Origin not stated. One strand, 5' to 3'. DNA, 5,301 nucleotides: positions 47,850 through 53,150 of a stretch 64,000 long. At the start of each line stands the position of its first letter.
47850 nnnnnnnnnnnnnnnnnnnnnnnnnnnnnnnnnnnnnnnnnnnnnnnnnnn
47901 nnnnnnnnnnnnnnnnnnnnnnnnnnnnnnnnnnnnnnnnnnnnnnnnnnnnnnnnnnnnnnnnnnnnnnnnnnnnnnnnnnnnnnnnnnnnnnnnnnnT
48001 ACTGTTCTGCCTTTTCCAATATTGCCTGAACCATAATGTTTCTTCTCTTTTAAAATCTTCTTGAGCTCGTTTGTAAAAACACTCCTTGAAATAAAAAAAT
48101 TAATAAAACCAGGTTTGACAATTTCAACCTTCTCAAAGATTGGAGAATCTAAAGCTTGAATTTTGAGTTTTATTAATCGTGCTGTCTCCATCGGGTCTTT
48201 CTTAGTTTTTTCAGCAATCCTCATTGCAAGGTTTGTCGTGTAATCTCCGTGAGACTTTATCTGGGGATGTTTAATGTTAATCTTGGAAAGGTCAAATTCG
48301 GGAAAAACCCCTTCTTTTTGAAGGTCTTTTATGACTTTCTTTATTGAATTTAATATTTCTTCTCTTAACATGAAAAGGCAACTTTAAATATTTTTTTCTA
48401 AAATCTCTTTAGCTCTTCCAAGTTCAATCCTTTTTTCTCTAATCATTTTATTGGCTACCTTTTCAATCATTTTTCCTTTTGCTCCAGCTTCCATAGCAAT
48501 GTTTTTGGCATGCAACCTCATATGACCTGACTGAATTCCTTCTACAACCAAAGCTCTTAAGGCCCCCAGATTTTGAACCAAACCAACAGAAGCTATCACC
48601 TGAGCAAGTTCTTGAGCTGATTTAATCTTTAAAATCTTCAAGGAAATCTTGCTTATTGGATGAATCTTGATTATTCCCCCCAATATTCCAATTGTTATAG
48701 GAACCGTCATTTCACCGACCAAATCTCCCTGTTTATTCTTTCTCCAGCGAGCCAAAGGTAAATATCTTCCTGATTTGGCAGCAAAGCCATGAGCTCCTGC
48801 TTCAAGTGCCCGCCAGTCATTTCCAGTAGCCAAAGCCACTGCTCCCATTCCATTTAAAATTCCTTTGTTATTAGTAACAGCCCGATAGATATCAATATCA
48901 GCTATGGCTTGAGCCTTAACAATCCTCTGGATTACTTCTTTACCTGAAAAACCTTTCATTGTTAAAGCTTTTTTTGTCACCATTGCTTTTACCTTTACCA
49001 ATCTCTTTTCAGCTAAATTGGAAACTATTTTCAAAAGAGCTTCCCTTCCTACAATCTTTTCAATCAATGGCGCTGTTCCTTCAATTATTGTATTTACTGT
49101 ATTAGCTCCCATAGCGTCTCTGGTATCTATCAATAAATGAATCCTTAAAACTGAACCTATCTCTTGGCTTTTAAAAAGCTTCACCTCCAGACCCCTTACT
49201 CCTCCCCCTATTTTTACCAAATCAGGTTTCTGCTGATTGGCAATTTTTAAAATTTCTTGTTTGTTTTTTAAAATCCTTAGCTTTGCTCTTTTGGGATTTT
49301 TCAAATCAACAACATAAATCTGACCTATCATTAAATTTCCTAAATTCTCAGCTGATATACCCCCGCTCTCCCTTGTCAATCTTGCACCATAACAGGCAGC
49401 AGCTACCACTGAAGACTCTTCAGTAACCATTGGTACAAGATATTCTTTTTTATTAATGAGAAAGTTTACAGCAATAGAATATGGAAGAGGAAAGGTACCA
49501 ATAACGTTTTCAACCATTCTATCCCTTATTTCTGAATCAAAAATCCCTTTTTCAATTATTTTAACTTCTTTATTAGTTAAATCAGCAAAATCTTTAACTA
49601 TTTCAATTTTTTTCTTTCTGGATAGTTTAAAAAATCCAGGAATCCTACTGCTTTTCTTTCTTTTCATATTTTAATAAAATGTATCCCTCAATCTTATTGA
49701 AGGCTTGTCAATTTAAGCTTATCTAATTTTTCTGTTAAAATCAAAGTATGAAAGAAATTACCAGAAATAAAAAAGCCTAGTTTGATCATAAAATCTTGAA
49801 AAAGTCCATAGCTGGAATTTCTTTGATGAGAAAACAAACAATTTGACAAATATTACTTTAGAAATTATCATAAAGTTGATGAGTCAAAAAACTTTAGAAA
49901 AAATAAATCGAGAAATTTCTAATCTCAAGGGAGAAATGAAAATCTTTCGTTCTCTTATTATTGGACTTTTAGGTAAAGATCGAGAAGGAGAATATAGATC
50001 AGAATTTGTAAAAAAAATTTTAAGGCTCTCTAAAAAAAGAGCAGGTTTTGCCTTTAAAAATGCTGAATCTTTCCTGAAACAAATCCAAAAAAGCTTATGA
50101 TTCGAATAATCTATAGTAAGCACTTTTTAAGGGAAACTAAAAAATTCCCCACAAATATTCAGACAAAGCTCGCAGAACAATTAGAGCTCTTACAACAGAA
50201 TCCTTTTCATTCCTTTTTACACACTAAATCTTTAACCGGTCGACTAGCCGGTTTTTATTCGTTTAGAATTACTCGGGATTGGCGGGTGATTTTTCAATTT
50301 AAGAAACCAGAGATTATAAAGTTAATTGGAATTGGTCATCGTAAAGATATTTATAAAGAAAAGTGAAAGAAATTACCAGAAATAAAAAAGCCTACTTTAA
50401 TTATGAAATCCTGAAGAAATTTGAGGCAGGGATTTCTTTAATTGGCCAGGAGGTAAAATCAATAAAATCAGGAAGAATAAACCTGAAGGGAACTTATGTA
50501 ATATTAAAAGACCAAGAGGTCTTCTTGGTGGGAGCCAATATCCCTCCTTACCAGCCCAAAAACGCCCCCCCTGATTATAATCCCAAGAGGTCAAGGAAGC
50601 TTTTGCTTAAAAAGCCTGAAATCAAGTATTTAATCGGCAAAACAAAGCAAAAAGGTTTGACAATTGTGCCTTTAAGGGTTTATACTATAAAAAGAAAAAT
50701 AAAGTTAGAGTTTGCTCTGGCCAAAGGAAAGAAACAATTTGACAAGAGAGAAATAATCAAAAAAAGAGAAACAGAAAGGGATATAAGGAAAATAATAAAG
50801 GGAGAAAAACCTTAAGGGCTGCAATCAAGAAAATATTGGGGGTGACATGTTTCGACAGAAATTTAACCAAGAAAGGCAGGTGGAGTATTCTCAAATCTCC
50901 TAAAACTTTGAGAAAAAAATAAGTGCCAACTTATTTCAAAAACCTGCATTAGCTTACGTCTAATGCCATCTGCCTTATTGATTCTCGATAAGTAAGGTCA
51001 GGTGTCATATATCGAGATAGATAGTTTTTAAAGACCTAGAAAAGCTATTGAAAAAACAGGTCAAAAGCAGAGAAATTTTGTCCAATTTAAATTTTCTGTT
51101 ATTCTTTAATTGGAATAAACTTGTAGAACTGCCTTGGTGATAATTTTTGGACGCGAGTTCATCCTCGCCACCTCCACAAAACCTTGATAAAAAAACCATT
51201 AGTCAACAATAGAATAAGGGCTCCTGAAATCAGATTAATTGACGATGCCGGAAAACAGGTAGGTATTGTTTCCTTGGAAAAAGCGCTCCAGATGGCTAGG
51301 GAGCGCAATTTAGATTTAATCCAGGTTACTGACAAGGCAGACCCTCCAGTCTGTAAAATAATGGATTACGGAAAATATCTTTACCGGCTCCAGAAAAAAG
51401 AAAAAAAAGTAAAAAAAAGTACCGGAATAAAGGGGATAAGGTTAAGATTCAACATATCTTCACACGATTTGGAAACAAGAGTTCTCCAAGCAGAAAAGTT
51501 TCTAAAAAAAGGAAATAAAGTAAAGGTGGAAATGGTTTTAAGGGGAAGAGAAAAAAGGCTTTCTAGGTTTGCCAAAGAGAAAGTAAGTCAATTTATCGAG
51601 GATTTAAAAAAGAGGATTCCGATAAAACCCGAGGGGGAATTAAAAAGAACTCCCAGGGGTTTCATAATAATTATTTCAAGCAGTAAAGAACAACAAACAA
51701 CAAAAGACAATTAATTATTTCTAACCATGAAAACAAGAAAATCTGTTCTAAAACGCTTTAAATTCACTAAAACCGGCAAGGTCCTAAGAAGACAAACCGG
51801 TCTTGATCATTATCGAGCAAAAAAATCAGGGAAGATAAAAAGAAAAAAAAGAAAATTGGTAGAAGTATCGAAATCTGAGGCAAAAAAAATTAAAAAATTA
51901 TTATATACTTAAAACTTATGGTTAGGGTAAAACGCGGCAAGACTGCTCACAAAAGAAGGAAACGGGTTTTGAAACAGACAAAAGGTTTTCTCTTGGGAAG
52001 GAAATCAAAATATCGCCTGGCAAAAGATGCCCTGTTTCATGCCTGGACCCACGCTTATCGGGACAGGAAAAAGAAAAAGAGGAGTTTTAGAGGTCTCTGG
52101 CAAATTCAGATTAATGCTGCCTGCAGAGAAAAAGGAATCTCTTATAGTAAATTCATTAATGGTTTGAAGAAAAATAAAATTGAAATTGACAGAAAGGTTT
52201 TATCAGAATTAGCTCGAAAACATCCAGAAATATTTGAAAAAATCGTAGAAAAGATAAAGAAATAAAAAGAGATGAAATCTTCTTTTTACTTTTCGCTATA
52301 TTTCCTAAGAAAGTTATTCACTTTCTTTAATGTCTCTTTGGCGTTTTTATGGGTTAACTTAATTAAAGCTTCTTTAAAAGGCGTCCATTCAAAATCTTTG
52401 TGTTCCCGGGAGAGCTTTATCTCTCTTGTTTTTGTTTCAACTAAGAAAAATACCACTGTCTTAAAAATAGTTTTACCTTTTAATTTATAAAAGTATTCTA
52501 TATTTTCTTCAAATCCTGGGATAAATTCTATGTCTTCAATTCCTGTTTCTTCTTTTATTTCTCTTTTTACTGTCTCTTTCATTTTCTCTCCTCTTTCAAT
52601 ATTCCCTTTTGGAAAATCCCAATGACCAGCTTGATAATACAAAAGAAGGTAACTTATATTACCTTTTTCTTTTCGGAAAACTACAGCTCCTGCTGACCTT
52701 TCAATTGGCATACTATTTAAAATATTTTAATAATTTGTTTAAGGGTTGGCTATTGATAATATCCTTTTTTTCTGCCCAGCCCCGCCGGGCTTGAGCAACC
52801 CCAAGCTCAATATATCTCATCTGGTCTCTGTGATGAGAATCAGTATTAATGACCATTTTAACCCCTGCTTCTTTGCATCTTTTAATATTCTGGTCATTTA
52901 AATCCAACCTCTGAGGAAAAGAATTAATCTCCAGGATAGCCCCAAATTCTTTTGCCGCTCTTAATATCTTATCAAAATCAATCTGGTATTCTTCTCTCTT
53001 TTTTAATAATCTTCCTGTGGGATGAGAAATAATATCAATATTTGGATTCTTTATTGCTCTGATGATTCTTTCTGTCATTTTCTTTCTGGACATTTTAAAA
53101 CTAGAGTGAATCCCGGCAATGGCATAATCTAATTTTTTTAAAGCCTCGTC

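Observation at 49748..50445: RelE/ParE toxin-antitoxin cassette flanked by a duplicated smpB 5' end, with smpB now translationally coupled to the toxin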

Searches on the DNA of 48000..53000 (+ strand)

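Call 5: search_rna_families(source=window, start=48000, end=53000, threshold=evalue, max_evalue=1, show_alignments=2)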
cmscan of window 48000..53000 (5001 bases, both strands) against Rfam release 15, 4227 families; matches with E-value up to 1: 1.
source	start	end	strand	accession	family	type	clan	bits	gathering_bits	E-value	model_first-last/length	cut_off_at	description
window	50838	51179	+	RF00023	tmRNA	Gene;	CL00001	134.2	47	2e-53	1-374/374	no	transfer-messenger RNA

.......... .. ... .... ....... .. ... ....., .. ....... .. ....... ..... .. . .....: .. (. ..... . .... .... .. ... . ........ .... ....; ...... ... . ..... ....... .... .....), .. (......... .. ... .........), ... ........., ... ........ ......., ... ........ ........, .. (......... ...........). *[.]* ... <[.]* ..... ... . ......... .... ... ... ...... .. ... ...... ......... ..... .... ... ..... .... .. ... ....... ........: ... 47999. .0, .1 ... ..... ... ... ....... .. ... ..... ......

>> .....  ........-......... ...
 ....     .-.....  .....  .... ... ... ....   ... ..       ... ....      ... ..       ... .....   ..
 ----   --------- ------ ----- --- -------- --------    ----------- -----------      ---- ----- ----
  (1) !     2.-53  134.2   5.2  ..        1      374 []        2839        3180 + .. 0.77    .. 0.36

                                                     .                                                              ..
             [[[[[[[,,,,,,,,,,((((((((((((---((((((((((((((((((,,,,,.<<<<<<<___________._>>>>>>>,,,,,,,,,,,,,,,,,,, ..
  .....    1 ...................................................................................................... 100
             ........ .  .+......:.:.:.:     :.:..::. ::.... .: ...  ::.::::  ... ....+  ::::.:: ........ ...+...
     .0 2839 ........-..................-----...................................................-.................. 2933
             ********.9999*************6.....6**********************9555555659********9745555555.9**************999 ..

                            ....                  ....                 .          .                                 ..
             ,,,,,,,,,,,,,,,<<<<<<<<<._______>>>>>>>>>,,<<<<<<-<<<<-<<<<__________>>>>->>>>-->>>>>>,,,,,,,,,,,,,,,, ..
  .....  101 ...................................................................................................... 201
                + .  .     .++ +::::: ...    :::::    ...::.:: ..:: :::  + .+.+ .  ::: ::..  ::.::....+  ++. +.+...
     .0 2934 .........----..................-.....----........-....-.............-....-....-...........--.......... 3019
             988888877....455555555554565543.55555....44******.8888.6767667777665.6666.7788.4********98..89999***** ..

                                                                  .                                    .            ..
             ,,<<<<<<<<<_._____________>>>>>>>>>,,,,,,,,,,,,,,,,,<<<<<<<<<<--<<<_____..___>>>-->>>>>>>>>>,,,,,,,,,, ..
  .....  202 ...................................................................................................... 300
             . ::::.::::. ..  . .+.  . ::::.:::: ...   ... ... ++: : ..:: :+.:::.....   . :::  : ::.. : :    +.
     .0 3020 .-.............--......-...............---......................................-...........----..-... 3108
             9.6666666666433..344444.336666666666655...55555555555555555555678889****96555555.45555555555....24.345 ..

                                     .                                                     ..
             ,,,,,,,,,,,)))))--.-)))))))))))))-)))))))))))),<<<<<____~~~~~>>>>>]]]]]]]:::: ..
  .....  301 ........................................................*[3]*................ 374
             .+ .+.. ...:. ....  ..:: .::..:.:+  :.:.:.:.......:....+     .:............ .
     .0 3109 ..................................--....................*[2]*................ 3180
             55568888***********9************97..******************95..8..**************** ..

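Call 73: search_rna_families(sources=[L012, L134, L022, L029, L030, L039, L017, L011, L018, L043, L152, L046, L024], threshold=gathering)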
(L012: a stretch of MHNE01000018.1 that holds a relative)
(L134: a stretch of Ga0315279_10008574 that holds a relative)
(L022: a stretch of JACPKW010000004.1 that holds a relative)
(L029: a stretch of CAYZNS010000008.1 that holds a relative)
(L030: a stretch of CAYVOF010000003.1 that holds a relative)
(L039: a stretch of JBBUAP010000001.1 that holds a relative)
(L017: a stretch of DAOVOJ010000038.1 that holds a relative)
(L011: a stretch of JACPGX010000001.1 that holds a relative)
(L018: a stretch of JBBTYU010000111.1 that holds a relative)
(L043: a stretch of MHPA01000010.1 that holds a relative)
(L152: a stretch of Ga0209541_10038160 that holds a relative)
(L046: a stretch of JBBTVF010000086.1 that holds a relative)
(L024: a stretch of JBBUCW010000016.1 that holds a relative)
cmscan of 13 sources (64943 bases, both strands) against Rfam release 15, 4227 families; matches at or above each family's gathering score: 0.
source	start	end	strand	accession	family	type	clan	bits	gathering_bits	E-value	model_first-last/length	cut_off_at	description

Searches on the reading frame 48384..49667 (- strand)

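Call 6: search_protein_families(library=pfam, proteins=[window:48384-49667:-], max_evalue=1)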
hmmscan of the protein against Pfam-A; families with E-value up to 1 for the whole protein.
window:48384-49667:- (427 aa): 2 families
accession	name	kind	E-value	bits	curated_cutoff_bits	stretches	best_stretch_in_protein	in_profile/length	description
PF00368.23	HMG-CoA_red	-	1.2e-104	350.7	27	1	18-387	3-368/368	Hydroxymethylglutaryl-coenzyme A reductase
PF13477.12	Glyco_trans_4_2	-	0.19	12.3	23.4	1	112-152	40-79/139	Glycosyl transferase 4-like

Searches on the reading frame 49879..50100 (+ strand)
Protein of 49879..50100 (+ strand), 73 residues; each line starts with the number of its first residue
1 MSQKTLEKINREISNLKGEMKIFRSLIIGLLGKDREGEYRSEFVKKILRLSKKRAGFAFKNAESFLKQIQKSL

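Call 6: search_protein_families(library=pfam, proteins=[window:49879-50100:+], max_evalue=1)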
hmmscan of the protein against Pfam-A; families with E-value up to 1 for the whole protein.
window:49879-50100:+ (73 aa): 1 family
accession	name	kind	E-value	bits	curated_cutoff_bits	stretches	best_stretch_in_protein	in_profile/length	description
PF10884.14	DUF2683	-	0.00036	21.2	27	1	9-52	10-49/66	Protein of unknown function (DUF2683)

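Call 22: search_protein_families(library=ncbifam, proteins=[window:49879-50100:+], max_evalue=1)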
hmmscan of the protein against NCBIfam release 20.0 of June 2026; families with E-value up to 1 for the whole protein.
window:49879-50100:+ (73 aa): 0 families

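Call 47: search_protein_families(library=pfam, alignment_id=A4, max_evalue=0.01)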
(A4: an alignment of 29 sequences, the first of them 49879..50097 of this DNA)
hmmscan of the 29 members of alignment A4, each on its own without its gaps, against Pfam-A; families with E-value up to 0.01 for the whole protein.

A. member 1, window:49879-50097:+ (73 aa): 1 family
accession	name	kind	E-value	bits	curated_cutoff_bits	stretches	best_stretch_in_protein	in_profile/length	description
PF10884.14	DUF2683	-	0.00036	21.2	27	1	9-52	10-49/66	Protein of unknown function (DUF2683)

B. families by the number of members that match (of 29 scanned): 1 family
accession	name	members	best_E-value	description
PF10884.14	DUF2683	21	2.9e-07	Protein of unknown function (DUF2683)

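Call 48: search_solved_structures(query=A4, max_evalue=5, show_alignments=1)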
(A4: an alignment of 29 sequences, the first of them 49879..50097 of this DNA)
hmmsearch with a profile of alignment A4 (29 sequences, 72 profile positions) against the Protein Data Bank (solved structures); distinct sequences matched with E-value up to 5: 12.
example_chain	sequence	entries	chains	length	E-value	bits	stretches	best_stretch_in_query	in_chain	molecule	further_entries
6mi3_A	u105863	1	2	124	0.092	15.5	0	7-36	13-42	NF-kB ESSENTIAL MODULATOR,NF-kappa-B essential modulator,NF-kB ESSENTIAL MODULATOR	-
5mj3_C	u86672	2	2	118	0.15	14.9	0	12-30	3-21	ALPHABODY MA12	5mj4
6mi4_A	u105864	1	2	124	0.18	14.6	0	7-36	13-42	NF-kB ESSENTIAL MODULATOR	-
3w92_A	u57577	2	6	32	0.57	13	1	4-27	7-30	Thioester coiled coil peptide | Coiled coil peptide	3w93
5apu_A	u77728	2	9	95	0.7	12.7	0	6-27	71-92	GENERAL CONTROL PROTEIN GCN4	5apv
5apt_A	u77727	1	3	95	0.76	12.6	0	6-27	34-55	GENERAL CONTROL PROTEIN GCN4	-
5apw_A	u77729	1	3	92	0.94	12.3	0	6-27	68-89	GENERAL CONTROL PROTEIN GCN4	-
5apx_A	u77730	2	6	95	1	12.2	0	6-27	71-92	GENERAL CONTROL PROTEIN GCN4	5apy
5apq_A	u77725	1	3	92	1.1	12.1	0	6-27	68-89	GENERAL CONTROL PROTEIN GCN4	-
5apz_A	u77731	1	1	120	1.2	11.9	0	3-28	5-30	GENERAL CONTROL PROTEIN GCN4, NOR1 TCAR0761, GENERAL CONTROL PROTEIN GCN4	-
5aps_A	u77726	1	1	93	1.2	11.9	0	6-27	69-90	GENERAL CONTROL PROTEIN GCN4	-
8j9s_A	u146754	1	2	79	3.9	10.3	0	7-29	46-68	Aminoacyl tRNA synthase complex-interacting multifunctional protein 1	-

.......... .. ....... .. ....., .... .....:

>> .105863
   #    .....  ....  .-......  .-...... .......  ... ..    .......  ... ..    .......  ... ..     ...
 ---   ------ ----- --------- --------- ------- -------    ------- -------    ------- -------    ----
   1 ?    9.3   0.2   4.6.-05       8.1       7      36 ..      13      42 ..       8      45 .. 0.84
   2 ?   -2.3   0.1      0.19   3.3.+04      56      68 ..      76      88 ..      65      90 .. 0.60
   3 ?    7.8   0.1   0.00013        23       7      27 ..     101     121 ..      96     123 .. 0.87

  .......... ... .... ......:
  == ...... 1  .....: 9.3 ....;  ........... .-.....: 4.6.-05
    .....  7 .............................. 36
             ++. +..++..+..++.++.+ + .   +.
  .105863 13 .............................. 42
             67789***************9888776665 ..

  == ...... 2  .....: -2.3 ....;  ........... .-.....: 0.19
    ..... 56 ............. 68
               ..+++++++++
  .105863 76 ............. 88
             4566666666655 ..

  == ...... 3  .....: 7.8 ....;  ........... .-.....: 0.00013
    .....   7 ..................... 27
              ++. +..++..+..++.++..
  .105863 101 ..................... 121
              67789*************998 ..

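Call 72: predict_structure(protein=window:49879-50097:+)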
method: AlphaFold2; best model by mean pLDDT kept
length: 73 residues; sequences in the alignment: 1
mean_pLDDT: 69.6   pTM: 0.40
mean pLDDT of the five models: 69.6, 67.1, 65.7, 63.7, 52.1
residues with pLDDT >= 90: 0; 70-90: 34; 50-70: 38; < 50: 1
segments of 3 or more residues with pLDDT < 50: none
pLDDT, mean of each block of 10 residues (from residue 1): 81 82 72 58 66 68 64 55
secondary structure, 60 per line:
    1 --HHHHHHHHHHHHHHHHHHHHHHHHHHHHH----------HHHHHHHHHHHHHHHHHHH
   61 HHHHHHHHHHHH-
elements in order: H3-31 H42-72
